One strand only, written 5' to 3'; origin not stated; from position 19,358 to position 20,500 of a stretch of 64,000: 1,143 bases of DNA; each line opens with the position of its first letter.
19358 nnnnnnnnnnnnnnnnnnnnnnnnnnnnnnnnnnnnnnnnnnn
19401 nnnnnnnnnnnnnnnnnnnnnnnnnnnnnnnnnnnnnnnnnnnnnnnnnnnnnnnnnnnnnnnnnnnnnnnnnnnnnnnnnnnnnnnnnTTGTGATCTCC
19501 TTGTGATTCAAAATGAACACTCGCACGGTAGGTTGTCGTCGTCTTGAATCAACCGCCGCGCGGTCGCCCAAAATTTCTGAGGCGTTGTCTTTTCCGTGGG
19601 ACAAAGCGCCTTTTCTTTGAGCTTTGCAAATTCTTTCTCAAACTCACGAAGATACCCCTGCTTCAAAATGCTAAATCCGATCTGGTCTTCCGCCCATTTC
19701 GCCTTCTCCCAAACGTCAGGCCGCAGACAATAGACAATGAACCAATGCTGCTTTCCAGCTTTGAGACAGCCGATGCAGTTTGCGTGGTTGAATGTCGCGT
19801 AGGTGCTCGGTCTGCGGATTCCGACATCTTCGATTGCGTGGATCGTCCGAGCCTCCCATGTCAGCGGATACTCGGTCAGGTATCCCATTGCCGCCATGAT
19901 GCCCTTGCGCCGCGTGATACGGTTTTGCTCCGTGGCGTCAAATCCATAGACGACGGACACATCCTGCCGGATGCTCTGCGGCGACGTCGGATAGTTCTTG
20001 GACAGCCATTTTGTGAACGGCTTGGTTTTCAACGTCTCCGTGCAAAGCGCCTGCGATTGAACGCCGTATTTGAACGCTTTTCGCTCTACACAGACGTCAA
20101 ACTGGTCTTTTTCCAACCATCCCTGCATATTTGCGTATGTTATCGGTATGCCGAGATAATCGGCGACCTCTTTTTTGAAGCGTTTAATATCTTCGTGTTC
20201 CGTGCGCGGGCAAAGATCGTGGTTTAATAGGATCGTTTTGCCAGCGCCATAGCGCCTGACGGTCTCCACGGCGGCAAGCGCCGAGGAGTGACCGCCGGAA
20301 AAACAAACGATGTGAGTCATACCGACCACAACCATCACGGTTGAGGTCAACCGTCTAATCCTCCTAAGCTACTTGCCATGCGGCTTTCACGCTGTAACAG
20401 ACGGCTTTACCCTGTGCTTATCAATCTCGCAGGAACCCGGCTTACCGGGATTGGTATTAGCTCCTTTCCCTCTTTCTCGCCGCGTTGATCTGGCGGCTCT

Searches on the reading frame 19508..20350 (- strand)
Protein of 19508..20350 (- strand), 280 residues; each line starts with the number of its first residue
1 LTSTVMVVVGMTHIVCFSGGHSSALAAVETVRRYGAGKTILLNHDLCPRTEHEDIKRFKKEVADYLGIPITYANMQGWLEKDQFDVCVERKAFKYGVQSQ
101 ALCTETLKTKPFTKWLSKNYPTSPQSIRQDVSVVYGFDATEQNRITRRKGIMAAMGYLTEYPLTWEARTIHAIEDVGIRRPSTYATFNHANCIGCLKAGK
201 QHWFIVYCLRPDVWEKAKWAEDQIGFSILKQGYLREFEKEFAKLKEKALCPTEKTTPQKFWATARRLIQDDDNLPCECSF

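Call 3: search_protein_families(library=pfam, proteins=[window:19508-20350:-], max_evalue=0.01)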
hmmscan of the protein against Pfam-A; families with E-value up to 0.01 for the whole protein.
window:19508-20350:- (280 aa): 0 families

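Call 4: search_protein_families(library=phrogs, proteins=[window:19508-20350:-], max_evalue=0.001)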
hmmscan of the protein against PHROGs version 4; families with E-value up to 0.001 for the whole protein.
window:19508-20350:- (280 aa): 1 family
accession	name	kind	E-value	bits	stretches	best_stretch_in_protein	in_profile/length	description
phrog_424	-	moron, auxiliary metabolic gene and host takeover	1.1e-26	94.8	1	10-279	160-413/460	phosphoadenosine phosphosulfate reductase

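Call 8: search_protein_families(library=ncbifam, proteins=[window:19508-20350:-], max_evalue=0.01)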
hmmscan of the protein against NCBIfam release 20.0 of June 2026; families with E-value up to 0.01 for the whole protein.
window:19508-20350:- (280 aa): 1 family
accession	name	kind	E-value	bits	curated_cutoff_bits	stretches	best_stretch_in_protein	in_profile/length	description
TIGR00420.1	trmU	equivalog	0.0027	16.6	236.95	1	13-122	3-118/351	tRNA 2-thiouridine(34) synthase MnmA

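Call 65: search_protein_families(library=pfam, proteins=[window:19508-20350:-], max_evalue=0.1)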
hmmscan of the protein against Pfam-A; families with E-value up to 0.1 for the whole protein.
window:19508-20350:- (280 aa): 0 families

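Call 79: search_dna_similar(query=window:19508-20350:-, collection=phages, mode=protein, max_rows=30, max_evalue=0.001)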
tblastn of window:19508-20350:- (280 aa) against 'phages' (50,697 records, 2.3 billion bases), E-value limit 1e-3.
Records with a match: 84; places in all: 84; records where one place covers at least 80% of the query: 8.
Best place of each record, by identity: <60% 84.
By first word of the organism name: Mycobacterium 59; Vibrio 6; Pseudoalteromonas 4; Pseudomonas 3; Rhizobium 3; Nitrincola 2; Verrucomicrobia 2; Escherichia 1; Xanthomonas 1; Bradyrhizobium 1; and 2 more.
By host as written in the record: Mycobacterium smegmatis mc2 155 45; Mycobacterium smegmatis mc#155 7; Mycobacterium smegmatis mc2155 5; Vibrio splendidus 2; Vibrio sp. YD38 2; Nitrincola sp. M3-16 2; - 2; Puniceicoccales sp. IMCC8625 2; and 17 more.
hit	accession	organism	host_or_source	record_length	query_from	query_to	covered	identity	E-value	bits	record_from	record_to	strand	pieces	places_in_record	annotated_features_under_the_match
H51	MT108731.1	Pseudomonas phage Epa43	Pseudomonas sp.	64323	13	279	95%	49.3%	3e-81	271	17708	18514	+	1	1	none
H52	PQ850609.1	Escherichia phage Huey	Escherichia coli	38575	13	279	95%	47.5%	2e-75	255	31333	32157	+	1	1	phosphoadenosine phosphosulfate reductase | hypothetical protein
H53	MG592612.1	Vibrio phage 1.247.A._10N.261.54.E12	Vibrio splendidus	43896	13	270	92%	46.6%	2e-70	241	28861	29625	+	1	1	hypothetical protein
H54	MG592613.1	Vibrio phage 1.247.B._10N.261.54.E12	Vibrio splendidus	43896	13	270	92%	46.6%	2e-70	241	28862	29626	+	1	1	hypothetical protein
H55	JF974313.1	Vibrio phage pYD38-B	Vibrio sp. YD38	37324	13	270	92%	45.8%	4e-67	231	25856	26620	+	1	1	hypothetical protein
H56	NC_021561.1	Vibrio phage pYD38-B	Vibrio sp. YD38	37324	13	270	92%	45.8%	4e-67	231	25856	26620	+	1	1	phosphoadenosine phosphosulfate reductase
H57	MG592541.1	Vibrio phage 1.174.O._10N.261.55.A8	Vibrio lentus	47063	13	272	93%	39.2%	7e-61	213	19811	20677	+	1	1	rossmann-like alpha/beta/alpha sandwich fold protein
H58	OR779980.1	Pseudoalteromonas phage vB_Pun_Y3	Pseudoalteromonas nigrifaciens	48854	13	261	89%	39.1%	1e-51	187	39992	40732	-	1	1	phosphoadenosine phosphosulfate reductase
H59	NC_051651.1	Mycobacterium phage Eish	Mycobacterium smegmatis mc2 155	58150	13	212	71%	31.9%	2e-11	70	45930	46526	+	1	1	73: phosphoadenosine phosphosulfate reductase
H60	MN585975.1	Mycobacterium phage Eish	Mycobacterium smegmatis mc2 155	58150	13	212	71%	31.9%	2e-11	70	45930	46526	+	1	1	73: PAPS reductase-like domain protein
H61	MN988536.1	Rhizobium phage RHph_N65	Rhizobium phaseoli INC1-2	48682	15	230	77%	29.4%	2e-9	64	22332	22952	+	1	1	putative PAPS reductase protein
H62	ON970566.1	Mycobacterium phage Leozinho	Mycobacterium smegmatis mc#155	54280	13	212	71%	31.8%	3e-7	78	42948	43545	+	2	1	70: PAPS reductase-like domain protein | 71: PAPS reductase-like domain protein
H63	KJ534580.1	Nitrincola phage 1M3-16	Nitrincola sp. M3-16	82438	14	230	78%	29.2%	1e-14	79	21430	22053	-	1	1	hypothetical protein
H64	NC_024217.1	Nitrincola phage 1M3-16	Nitrincola sp. M3-16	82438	14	230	78%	29.2%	1e-14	79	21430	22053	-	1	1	phosphoadenosine phosphosulfate reductase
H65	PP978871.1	Mycobacterium phage Crumble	Mycobacterium smegmatis mc2155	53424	13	212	71%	31.5%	1e-11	71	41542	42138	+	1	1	66: PAPS reductase-like domain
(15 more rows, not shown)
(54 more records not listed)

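Call 80: search_solved_structures(query=window:19508-20350:-, max_evalue=10, show_alignments=2)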
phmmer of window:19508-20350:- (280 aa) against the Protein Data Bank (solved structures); distinct sequences matched with E-value up to 10: 2.
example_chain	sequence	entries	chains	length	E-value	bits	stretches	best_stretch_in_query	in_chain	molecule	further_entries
21fy_C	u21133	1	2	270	1.8e-11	46.7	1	14-231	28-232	PptA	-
6pcm_A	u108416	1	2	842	1.8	10.7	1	152-186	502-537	DNA topoisomerase 1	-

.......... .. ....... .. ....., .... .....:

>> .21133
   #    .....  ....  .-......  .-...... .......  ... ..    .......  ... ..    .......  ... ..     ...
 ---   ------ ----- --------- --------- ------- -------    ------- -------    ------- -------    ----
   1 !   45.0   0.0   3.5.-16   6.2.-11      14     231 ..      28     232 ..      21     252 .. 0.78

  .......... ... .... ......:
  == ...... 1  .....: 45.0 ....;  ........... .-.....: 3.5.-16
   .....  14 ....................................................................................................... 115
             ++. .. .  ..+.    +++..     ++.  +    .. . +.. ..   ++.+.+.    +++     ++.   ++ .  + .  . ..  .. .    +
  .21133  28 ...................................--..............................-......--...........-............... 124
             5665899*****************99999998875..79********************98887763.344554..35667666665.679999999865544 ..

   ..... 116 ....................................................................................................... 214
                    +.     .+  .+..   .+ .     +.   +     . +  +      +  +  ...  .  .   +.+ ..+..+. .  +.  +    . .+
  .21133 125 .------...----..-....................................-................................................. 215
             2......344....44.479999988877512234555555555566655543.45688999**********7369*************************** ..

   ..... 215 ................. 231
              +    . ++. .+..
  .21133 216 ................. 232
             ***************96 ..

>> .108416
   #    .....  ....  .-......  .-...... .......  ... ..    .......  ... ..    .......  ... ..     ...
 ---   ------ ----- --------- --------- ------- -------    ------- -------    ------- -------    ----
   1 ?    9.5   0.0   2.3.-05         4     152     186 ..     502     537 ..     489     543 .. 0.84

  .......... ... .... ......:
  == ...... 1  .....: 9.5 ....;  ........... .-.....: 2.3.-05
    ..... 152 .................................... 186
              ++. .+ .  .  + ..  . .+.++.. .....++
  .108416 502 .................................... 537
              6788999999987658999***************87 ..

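Call 89: get_annotated_region(hit=H52, flank=4000)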
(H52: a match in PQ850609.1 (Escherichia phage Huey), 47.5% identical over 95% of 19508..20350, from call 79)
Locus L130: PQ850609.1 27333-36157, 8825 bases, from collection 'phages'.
description: Escherichia phage Huey, complete genome.
organism: Escherichia phage Huey (NCBI taxid 3391565)
taxonomy: Viruses
host: Escherichia coli; source: sewage plant inflow; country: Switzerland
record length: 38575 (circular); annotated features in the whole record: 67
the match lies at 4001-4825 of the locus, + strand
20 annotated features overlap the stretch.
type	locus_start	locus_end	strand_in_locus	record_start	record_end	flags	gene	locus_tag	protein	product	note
CDS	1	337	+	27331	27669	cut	-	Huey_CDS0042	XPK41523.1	CII-like transcriptional activator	transcription regulation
CDS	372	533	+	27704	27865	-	-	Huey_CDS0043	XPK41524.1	hypothetical protein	-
CDS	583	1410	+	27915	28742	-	-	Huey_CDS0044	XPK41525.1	replication initiation O-like protein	DNA, RNA and nucleotide metabolism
CDS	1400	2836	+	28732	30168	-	-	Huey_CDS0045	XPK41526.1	DnaB-like replicative helicase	DNA, RNA and nucleotide metabolism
CDS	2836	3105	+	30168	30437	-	-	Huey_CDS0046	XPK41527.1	hypothetical protein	-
CDS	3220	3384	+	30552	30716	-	-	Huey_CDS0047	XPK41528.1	hypothetical protein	-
CDS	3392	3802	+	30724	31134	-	-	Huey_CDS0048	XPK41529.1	NinB/ Orf homologous recombination mediator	DNA, RNA and nucleotide metabolism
CDS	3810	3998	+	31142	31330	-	-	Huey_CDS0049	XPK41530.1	hypothetical protein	-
CDS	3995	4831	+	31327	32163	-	-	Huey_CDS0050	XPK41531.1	phosphoadenosine phosphosulfate reductase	moron, auxiliary metabolic gene and host takeover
CDS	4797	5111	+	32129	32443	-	-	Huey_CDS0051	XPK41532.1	hypothetical protein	-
CDS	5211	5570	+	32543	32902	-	-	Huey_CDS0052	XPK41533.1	hypothetical protein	-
CDS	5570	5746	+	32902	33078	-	-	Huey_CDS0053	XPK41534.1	hypothetical protein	-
CDS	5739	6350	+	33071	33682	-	-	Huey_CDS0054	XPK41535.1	NinG/ Rap DNA junction specific endonuclease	DNA, RNA and nucleotide metabolism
CDS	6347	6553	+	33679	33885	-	-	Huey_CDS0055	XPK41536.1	hypothetical protein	-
CDS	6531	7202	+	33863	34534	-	-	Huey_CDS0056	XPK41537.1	NinI-like serine-threonine phosphatase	-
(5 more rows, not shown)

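Call 90: get_annotated_region(hit=H56, flank=4000)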
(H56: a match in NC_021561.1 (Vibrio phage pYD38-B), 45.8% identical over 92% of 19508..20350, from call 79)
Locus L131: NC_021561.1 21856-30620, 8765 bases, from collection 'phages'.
description: Vibrio phage pYD38-B genomic sequence.
organism: Vibrio phage pYD38-B (NCBI taxid 929835)
taxonomy: Viruses; Duplodnaviria; Heunggongvirae; Uroviricota; Caudoviricetes
host: Vibrio sp. YD38; source: coastal water of South China Sea; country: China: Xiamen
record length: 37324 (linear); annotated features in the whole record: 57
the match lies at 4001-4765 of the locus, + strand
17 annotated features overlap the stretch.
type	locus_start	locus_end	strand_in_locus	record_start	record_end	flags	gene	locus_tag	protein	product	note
CDS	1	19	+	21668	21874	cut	-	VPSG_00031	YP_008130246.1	hypothetical protein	-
CDS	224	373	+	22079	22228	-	-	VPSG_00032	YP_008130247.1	hypothetical protein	-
CDS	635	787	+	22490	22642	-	-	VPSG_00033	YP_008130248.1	hypothetical protein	-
CDS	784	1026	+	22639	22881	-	-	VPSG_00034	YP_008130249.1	hypothetical protein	-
CDS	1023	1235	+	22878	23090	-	-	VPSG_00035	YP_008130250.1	hypothetical protein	-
CDS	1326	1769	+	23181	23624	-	-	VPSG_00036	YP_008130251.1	hypothetical protein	-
CDS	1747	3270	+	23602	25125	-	-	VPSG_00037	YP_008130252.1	terminase large subunit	-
CDS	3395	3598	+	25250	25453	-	-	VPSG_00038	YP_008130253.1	hypothetical protein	-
CDS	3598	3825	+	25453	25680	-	-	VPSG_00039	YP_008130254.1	hypothetical protein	-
CDS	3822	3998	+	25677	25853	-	-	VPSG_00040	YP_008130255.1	hypothetical protein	-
CDS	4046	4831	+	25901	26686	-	-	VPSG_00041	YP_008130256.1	phosphoadenosine phosphosulfate reductase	-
CDS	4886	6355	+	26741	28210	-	-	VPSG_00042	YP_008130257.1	portal protein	-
CDS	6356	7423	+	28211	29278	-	-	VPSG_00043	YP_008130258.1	head morphogenesis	-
CDS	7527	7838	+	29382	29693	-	-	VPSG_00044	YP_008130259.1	hypothetical protein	-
CDS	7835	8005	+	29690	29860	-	-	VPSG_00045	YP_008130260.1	hypothetical protein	-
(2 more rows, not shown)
